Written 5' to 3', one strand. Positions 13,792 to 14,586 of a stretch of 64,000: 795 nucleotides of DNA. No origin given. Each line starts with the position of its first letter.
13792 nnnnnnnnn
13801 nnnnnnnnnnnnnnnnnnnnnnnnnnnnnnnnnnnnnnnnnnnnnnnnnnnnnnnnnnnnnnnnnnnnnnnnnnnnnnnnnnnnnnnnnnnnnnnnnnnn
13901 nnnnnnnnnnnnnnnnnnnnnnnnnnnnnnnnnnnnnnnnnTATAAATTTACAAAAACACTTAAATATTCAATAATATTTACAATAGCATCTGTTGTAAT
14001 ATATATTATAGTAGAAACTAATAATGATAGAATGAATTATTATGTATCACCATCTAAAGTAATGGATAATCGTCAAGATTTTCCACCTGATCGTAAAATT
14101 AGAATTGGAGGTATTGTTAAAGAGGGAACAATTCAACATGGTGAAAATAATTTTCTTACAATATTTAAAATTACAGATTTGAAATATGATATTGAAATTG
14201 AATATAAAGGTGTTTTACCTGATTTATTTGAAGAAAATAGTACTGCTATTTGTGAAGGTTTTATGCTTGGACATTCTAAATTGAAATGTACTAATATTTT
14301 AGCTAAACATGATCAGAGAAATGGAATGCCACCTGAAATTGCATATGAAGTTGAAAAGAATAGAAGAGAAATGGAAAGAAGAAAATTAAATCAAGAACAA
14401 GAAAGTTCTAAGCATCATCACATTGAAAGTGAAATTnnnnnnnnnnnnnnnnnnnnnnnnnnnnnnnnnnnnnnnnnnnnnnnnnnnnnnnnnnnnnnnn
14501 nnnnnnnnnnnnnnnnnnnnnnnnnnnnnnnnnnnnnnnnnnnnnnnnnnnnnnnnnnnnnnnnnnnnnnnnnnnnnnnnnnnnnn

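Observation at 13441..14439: Nuclear gene for CcmE (System I cytochrome c maturation) with a non-canonical haem-binding motif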

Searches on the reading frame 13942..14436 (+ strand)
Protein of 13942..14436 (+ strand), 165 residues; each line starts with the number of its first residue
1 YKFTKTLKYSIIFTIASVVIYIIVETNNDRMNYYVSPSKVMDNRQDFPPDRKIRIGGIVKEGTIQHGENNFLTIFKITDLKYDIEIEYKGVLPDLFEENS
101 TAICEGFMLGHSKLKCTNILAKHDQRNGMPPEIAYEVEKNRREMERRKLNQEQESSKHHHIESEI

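Call 7: find_homologous_proteins(query=window:13942-14436:+, max_evalue=0.00001)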
Query seq(165 aa) (165 aa): 2 proteins with E <= 0.00001 among 15 candidates.
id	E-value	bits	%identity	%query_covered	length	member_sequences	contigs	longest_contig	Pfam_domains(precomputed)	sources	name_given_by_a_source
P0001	4.6e-69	249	69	92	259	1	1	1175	PF03100.23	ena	-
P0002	3.2e-68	246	68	90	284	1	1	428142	PF03100.23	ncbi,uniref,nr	ncbi:hypothetical protein C9374_009875 [Naegleria lovaniensis]|uniref:Cytochrome c-type biogenesis p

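Call 13: find_encoding_contigs(protein=P0001, flank=5000, max_places=3)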
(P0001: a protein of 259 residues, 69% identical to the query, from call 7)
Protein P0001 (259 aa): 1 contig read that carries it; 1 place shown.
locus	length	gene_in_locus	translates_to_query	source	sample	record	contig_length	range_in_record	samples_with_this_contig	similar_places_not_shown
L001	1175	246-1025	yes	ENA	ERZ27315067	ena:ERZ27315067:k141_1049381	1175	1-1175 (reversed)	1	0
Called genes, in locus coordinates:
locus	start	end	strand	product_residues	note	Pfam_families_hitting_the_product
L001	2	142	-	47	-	?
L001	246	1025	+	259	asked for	PF03100:CcmE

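Call 14: find_encoding_contigs(protein=P0002, flank=10000, max_places=3)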
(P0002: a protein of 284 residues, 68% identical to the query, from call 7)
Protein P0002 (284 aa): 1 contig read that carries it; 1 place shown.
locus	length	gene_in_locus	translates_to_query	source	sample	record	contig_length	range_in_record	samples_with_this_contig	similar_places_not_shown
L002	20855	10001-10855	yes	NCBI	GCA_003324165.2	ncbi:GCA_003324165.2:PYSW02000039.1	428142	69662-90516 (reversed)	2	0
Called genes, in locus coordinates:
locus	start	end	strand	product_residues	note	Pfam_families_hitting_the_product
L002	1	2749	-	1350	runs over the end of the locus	PF01804:Penicil_amidase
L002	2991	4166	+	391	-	PF01008:IF-2B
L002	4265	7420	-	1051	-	PF13181:TPR_8 (faint)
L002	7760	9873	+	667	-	-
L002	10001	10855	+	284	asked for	PF03100:CcmE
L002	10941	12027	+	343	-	-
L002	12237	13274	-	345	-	-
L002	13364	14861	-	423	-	PF01553:Acyltransferase, PF16076:Acyltransf_C (weak)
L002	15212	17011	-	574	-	PF01490:Aa_trans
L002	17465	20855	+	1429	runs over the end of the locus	PF05994:FragX_IP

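Call 20: search_protein_representatives(protein=window:13948-14436:+)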
Query: 163 residues. Proteins with E-value up to 0.001 (for the whole library): 2041; up to 1e-10: 487; up to 1e-30: 4. The best 150 are listed.
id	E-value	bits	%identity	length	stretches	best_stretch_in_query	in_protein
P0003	9.2e-104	360.2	100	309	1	1-163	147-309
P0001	5.4e-69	247.3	68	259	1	2-153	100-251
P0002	3.3e-68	244.7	67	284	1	2-154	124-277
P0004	2.3e-33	131.5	40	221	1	3-149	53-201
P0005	2.7e-29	118.4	62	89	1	39-124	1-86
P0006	2.4e-22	95.8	35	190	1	10-161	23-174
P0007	7.1e-22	94.2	35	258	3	18-106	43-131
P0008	1.9e-19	86.4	39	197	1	6-138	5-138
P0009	2.4e-19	86.0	35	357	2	9-136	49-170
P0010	2.4e-19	86.0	35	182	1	23-147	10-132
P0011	1.2e-18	83.7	38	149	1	3-138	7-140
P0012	3.4e-18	82.3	37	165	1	12-135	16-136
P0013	3.6e-18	82.2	40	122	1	28-132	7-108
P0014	4.7e-18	81.8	33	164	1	16-154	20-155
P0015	6.1e-18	81.5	38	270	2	6-106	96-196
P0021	2.2e-17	79.7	33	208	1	14-141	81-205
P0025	2.9e-17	79.2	34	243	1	7-139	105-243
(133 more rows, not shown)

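Call 21: list_cluster_members(proteins=[P0003, P0004, P0005, P0006, P0007, P0009, P0015, P0021, P0025, P0001])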
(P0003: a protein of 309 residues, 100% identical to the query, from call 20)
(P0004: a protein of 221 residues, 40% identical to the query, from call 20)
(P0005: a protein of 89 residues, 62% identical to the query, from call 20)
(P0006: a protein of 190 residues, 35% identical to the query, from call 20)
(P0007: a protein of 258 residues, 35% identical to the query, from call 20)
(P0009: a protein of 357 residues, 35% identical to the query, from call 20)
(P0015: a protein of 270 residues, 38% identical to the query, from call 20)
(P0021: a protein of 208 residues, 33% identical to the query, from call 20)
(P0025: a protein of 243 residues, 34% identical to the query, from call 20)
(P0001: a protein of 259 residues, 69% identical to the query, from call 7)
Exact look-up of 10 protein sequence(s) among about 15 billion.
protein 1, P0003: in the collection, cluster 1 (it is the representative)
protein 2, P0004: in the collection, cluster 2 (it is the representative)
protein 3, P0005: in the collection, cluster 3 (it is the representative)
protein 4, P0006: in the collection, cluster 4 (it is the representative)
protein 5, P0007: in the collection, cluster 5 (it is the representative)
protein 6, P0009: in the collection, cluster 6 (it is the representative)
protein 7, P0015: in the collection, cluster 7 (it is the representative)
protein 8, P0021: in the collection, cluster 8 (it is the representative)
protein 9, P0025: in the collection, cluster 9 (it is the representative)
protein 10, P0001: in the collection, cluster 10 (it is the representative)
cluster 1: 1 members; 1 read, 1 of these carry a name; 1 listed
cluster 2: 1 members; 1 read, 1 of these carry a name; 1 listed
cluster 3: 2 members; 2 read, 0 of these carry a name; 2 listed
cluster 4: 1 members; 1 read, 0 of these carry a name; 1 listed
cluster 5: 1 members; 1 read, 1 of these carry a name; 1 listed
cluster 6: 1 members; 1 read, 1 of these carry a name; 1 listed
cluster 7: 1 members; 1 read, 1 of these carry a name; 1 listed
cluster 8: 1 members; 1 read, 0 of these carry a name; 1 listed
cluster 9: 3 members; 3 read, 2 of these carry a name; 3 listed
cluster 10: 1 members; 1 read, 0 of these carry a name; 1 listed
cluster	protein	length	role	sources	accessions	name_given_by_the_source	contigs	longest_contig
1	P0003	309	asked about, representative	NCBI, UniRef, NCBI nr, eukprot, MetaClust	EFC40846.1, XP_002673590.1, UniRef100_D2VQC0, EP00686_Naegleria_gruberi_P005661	predicted protein [Naegleria gruberi] | Predicted protein n=1 Tax=Naegleria gruberi TaxID=5762 RepID=D2VQC0_NAEGR | uncharacterized protein NAEGRDRAFT_71172 [Naegleria gruberi]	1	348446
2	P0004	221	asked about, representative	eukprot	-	gene6501-10509_t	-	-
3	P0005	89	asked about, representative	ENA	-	-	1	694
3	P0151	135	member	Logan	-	-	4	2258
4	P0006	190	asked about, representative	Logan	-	-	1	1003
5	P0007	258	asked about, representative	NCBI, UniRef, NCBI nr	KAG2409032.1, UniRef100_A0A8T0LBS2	uncharacterized protein HKW66_Vig0038540 [Vigna angularis] | Uncharacterized protein n=1 Tax=Phaseolus angularis TaxID=3914 RepID=A0A8T0LBS2_PHAAN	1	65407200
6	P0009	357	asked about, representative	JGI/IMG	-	cytochrome c-type biogenesis protein CcmE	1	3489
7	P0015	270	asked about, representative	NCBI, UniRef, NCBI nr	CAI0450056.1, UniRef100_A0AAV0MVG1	unnamed protein product [Linum tenue] | Uncharacterized protein n=1 Tax=Linum tenue TaxID=586396 RepID=A0AAV0MVG1_9ROSI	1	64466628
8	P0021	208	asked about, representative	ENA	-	-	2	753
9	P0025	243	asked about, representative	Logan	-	-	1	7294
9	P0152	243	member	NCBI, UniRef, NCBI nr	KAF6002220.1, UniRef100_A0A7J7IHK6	hypothetical protein F1559_002857 [Cyanidiococcus yangmingshanensis] | Uncharacterized protein n=1 Tax=Cyanidiococcus yangmingshanensis TaxID=2690220 ...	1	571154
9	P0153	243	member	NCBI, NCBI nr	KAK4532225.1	hypothetical protein CCYA_CCYA11G3082 [Cyanidiococcus yangmingshanensis]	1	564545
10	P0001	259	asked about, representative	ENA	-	-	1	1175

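Call 37: find_homologous_proteins(query=A1, max_evalue=1e-15)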
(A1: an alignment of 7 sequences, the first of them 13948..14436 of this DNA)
Query A1 (7 sequences) (163 aa, profile of the alignment): 5129 proteins with E <= 1e-15 among 8000 candidates; the best 120 are listed.
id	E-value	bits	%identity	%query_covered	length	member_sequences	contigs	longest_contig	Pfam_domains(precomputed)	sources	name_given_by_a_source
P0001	1.2e-93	331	69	93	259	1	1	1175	PF03100.23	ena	-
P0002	9.0e-92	325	68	91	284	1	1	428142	PF03100.23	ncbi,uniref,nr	ncbi:hypothetical protein C9374_009875 [Naegleria lovaniensis]|uniref:Cytochrome c-type biogenesis p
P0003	1.3e-83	298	100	100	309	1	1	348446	PF03100.23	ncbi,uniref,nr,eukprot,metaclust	ncbi:predicted protein [Naegleria gruberi]|uniref:Predicted protein n=1 Tax=Naegleria gruberi TaxID=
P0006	3.7e-69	251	34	93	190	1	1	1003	PF03100.23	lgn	-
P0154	7.4e-69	250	65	94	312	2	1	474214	PF03100.23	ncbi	ncbi:hypothetical protein ABK040_004623 [Willaertia magna]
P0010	1.5e-61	226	33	87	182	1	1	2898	PF03100.23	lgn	-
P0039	1.9e-42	163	34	82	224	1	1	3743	PF03100.23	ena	-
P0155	7.6e-42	162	39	81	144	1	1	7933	PF03100.23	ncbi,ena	-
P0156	1.4e-38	151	32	80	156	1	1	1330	PF03100.23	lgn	-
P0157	1.4e-38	151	34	84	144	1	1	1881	PF03100.23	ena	-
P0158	1.4e-38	151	34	86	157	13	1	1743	PF03100.23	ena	-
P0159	5.4e-38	149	38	66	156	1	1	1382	PF03100.23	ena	-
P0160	5.6e-38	149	34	80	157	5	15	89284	PF03100.23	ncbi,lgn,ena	-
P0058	8.7e-38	148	31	89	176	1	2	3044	PF03100.23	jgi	jgi:cytochrome c-type biogenesis protein CcmE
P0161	9.3e-38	148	39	63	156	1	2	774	PF03100.23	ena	-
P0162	1.1e-37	148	33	79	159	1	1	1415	PF03100.23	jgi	jgi:cytochrome c-type biogenesis protein CcmE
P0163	1.1e-37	148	39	63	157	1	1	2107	PF03100.23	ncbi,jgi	jgi:cytochrome c-type biogenesis protein CcmE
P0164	1.7e-37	147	39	65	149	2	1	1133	PF03100.23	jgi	-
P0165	1.7e-37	147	34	80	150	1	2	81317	PF03100.23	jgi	jgi:cytochrome c-type biogenesis protein CcmE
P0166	2.8e-37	147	32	85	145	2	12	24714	PF03100.23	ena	-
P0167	3.3e-37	146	38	66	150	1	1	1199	PF03100.23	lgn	-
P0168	4.1e-37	146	35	80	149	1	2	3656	PF03100.23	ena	-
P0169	6.5e-37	145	28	78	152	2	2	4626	PF03100.23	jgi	jgi:cytochrome c-type biogenesis protein CcmE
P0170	8.2e-37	145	34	77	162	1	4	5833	PF03100.23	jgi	jgi:cytochrome c-type biogenesis protein CcmE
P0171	1.2e-36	144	29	81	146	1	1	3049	PF03100.23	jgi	jgi:cytochrome c-type biogenesis protein CcmE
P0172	1.3e-36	144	30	80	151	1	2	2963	PF03100.23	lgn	-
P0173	1.6e-36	144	39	63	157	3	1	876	PF03100.23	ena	-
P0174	1.8e-36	144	32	81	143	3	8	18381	PF03100.23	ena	-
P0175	1.8e-36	144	30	72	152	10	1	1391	PF03100.23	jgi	jgi:cytochrome c-type biogenesis protein CcmE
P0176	1.8e-36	144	34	72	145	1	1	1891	PF03100.23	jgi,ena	-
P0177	2.3e-36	144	36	79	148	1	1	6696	PF03100.23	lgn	-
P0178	2.4e-36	144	32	81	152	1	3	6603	PF03100.23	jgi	jgi:cytochrome c-type biogenesis protein CcmE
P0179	2.6e-36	143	32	91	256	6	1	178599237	PF03100.23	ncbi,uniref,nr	ncbi:hypothetical protein HYC85_021811 [Camellia sinensis]|uniref:Uncharacterized protein n=1 Tax=Ca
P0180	2.7e-36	143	33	79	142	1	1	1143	PF03100.23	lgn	-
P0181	2.7e-36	143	35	76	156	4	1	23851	PF03100.23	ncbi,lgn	ncbi:MAG: cytochrome c maturation protein CcmE [Steroidobacteraceae bacterium]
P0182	3.0e-36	143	32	81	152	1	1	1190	PF03100.23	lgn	-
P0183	3.5e-36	143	33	75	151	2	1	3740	PF03100.23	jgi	jgi:cytochrome c-type biogenesis protein CcmE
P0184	3.5e-36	143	34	83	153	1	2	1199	PF03100.23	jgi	jgi:cytochrome c-type biogenesis protein CcmE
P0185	3.6e-36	143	32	81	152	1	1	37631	PF03100.23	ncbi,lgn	-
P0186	3.7e-36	143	36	79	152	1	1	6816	PF03100.23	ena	-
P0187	3.9e-36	143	35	69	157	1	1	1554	PF03100.23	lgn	-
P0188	4.1e-36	143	31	81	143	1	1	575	PF03100.23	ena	-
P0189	4.3e-36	143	32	83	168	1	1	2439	PF03100.23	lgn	-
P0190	4.3e-36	143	33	81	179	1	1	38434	PF03100.23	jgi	jgi:cytochrome c-type biogenesis protein CcmE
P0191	4.5e-36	143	32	78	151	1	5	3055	PF03100.23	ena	-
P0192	4.5e-36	143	33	77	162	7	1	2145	PF03100.23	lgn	-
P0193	4.7e-36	143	34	83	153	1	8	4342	PF03100.23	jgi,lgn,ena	-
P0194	4.7e-36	143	29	75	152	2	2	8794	PF03100.23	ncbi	-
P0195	4.9e-36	143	29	83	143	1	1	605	PF03100.23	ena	-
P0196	5.1e-36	142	34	82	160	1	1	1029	PF03100.23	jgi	jgi:cytochrome c-type biogenesis protein CcmE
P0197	5.1e-36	142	32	72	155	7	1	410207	PF03100.23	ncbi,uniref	ncbi:cytochrome c maturation protein CcmE [Marinomonas shanghaiensis]|uniref:cytochrome c maturation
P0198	5.1e-36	142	32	79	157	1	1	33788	PF03100.23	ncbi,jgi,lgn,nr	ncbi:MAG TPA: cytochrome c maturation protein CcmE [Steroidobacteraceae bacterium]|jgi:cytochrome c-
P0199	5.2e-36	142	33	83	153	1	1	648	PF03100.23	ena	-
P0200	5.3e-36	142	34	82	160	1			PF03100.23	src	-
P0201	5.6e-36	142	29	87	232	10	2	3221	PF03100.23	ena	-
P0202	5.7e-36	142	32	79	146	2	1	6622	PF03100.23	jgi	-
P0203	5.7e-36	142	33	80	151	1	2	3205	PF03100.23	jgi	jgi:cytochrome c-type biogenesis protein CcmE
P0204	6.0e-36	142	36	81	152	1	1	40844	PF03100.23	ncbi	ncbi:MAG: cytochrome c maturation protein CcmE [Arenicellales bacterium]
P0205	6.0e-36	142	37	63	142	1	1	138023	PF03100.23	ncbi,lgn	-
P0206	6.3e-36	142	30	77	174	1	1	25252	PF03100.23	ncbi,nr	ncbi:MAG: cytochrome c biogenesis protein CcmE [Idiomarina sp. 34-48-12]|nr:MAG: cytochrome c biogen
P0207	6.6e-36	142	33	79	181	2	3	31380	PF03100.23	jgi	jgi:cytochrome c-type biogenesis protein CcmE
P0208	6.8e-36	142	39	79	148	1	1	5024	PF03100.23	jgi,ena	-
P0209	7.0e-36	142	33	80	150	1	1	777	PF03100.23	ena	-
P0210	7.0e-36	142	33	80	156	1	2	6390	PF03100.23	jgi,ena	jgi:cytochrome c-type biogenesis protein CcmE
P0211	7.9e-36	142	33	75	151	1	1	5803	PF03100.23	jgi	jgi:cytochrome c-type biogenesis protein CcmE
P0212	8.2e-36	142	29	87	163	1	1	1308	PF03100.23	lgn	-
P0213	8.3e-36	142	34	80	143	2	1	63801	PF03100.23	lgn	-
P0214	9.0e-36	142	32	77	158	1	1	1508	PF03100.23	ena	-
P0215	9.3e-36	142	31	83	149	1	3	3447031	PF03100.23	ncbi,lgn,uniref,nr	ncbi:cytochrome c maturation protein CcmE [Legionella hackeliae]|uniref:Cytochrome c-type biogenesis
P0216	9.7e-36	142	39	77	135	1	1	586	PF03100.23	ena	-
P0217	9.9e-36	141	34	78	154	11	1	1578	PF03100.23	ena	-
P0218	1.1e-35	141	32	85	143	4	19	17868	PF03100.23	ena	-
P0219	1.1e-35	141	30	82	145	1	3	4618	PF03100.23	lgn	-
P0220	1.1e-35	141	34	78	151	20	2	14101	PF03100.23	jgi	jgi:cytochrome c-type biogenesis protein CcmE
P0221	1.1e-35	141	33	81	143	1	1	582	PF03100.23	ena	-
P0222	1.1e-35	141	34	75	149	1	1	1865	PF03100.23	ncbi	-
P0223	1.2e-35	141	33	79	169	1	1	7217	PF03100.23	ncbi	-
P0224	1.2e-35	141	34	78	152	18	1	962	PF03100.23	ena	-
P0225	1.3e-35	141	32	80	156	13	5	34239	PF03100.23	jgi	jgi:cytochrome c-type biogenesis protein CcmE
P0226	1.3e-35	141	33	79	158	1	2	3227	PF03100.23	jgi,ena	jgi:cytochrome c-type biogenesis protein CcmE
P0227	1.3e-35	141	31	80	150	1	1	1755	PF03100.23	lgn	-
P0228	1.4e-35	141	30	87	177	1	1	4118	PF03100.23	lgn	-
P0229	1.5e-35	141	34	73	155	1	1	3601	PF03100.23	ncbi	-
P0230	1.5e-35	141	35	69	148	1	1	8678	PF03100.23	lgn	-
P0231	1.5e-35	141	33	79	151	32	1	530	PF03100.23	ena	-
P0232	1.5e-35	141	33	80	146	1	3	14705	PF03100.23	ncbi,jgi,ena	jgi:cytochrome c-type biogenesis protein CcmE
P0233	1.5e-35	141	33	76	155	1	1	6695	PF03100.23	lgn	-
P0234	1.5e-35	141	32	72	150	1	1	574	PF03100.23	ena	-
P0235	1.6e-35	141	35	69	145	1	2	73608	PF03100.23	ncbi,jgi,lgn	-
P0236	1.6e-35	141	33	77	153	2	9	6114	PF03100.23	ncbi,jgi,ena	-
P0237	1.7e-35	141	37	75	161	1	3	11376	PF03100.23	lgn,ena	-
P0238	1.7e-35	141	32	81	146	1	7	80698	PF03100.23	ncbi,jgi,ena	jgi:cytochrome c-type biogenesis protein CcmE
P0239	1.8e-35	141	34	79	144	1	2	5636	PF03100.23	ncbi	-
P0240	1.8e-35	141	34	76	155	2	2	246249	PF03100.23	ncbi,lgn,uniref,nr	ncbi:cytochrome c maturation protein CcmE [Marinomonas rhizomae]|uniref:Cytochrome c-type biogenesis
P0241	1.8e-35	141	32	79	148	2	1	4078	PF03100.23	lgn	-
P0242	1.8e-35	141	31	81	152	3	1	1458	PF03100.23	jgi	-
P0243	1.8e-35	141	33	79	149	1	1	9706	PF03100.23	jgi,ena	-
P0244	1.9e-35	141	33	79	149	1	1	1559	PF03100.23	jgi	jgi:cytochrome c-type biogenesis protein CcmE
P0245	1.9e-35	141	29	85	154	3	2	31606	PF03100.23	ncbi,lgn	-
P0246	1.9e-35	141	33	79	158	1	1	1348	PF03100.23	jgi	-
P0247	1.9e-35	141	31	79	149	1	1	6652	PF03100.23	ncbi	-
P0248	1.9e-35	141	32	87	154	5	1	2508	PF03100.23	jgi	jgi:cytochrome c-type biogenesis protein CcmE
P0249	1.9e-35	141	33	81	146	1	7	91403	PF03100.23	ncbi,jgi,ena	jgi:cytochrome c-type biogenesis protein CcmE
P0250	2.0e-35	141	37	81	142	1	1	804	PF03100.23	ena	-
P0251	2.0e-35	141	33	76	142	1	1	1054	PF03100.23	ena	-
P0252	2.0e-35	140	29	87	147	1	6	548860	PF03100.23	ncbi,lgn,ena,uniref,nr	ncbi:CcmE/CycJ protein [Marinomonas sp. MED121]|uniref:cytochrome c maturation protein CcmE n=1 Tax=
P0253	2.0e-35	140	30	82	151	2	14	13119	PF03100.23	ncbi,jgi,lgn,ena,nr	ncbi:MAG TPA: cytochrome c maturation protein CcmE [Steroidobacteraceae bacterium]|jgi:cytochrome c-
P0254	2.1e-35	140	33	77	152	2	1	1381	PF03100.23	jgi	jgi:cytochrome c-type biogenesis protein CcmE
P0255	2.1e-35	140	30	90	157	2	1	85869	PF03100.23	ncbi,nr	ncbi:MAG: cytochrome c maturation protein CcmE [Methylococcales symbiont of Iophon sp. n. MRB-2018]|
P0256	2.1e-35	140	33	72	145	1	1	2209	PF03100.23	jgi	-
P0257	2.1e-35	140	31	83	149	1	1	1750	PF03100.23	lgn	-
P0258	2.1e-35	140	31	81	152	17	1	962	PF03100.23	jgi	jgi:cytochrome c-type biogenesis protein CcmE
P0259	2.2e-35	140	32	84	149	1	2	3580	PF03100.23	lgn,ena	-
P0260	2.2e-35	140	33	80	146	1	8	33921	PF03100.23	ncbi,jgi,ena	jgi:cytochrome c-type biogenesis protein CcmE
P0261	2.3e-35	140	31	77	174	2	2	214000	PF03100.23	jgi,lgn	-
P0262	2.4e-35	140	34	77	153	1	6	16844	PF03100.23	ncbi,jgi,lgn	jgi:cytochrome c-type biogenesis protein CcmE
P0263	2.5e-35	140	35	79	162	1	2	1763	PF03100.23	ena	-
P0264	2.6e-35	140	33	75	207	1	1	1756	PF03100.23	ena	-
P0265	2.6e-35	140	33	79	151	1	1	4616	PF03100.23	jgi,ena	-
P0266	2.6e-35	140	31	83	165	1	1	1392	PF03100.23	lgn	-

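Call 45: find_encoding_contigs(protein=P0154, flank=6000, max_places=2)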
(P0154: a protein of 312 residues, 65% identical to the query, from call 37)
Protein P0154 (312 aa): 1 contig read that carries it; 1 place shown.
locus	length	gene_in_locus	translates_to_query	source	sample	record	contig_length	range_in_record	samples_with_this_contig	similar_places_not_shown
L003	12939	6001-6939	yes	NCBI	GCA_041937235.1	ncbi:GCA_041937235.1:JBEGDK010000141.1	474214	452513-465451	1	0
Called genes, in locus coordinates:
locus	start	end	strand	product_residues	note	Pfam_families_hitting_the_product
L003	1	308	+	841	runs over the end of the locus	-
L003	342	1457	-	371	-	PF01008:IF-2B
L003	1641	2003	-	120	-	-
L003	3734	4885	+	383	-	-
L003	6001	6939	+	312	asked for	PF03100:CcmE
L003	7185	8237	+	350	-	-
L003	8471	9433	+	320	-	PF02214:BTB_2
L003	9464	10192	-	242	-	-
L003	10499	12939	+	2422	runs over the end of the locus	-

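Call 60: predict_structure(alignment_id=A2)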
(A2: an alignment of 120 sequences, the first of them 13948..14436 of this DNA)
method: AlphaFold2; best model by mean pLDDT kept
length: 163 residues; sequences in the alignment: 120
mean_pLDDT: 86.7   pTM: 0.70
mean pLDDT of the five models: 86.7, 85.9, 85.3, 84.4, 84.4
residues with pLDDT >= 90: 83; 70-90: 61; 50-70: 19; < 50: 0
segments of 3 or more residues with pLDDT < 50: none
pLDDT, mean of each block of 10 residues (from residue 1): 90 97 75 90 86 94 89 95 95 89 92 91 69 87 88 70 56
secondary structure, 60 per line:
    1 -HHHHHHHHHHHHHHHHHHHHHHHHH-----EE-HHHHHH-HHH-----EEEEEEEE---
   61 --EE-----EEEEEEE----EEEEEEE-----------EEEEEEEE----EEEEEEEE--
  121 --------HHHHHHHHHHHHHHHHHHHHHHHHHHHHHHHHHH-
elements in order: H2-26 H35-40 E50-57 E70-76 E81-87 E99-106 E111-118 H129-162
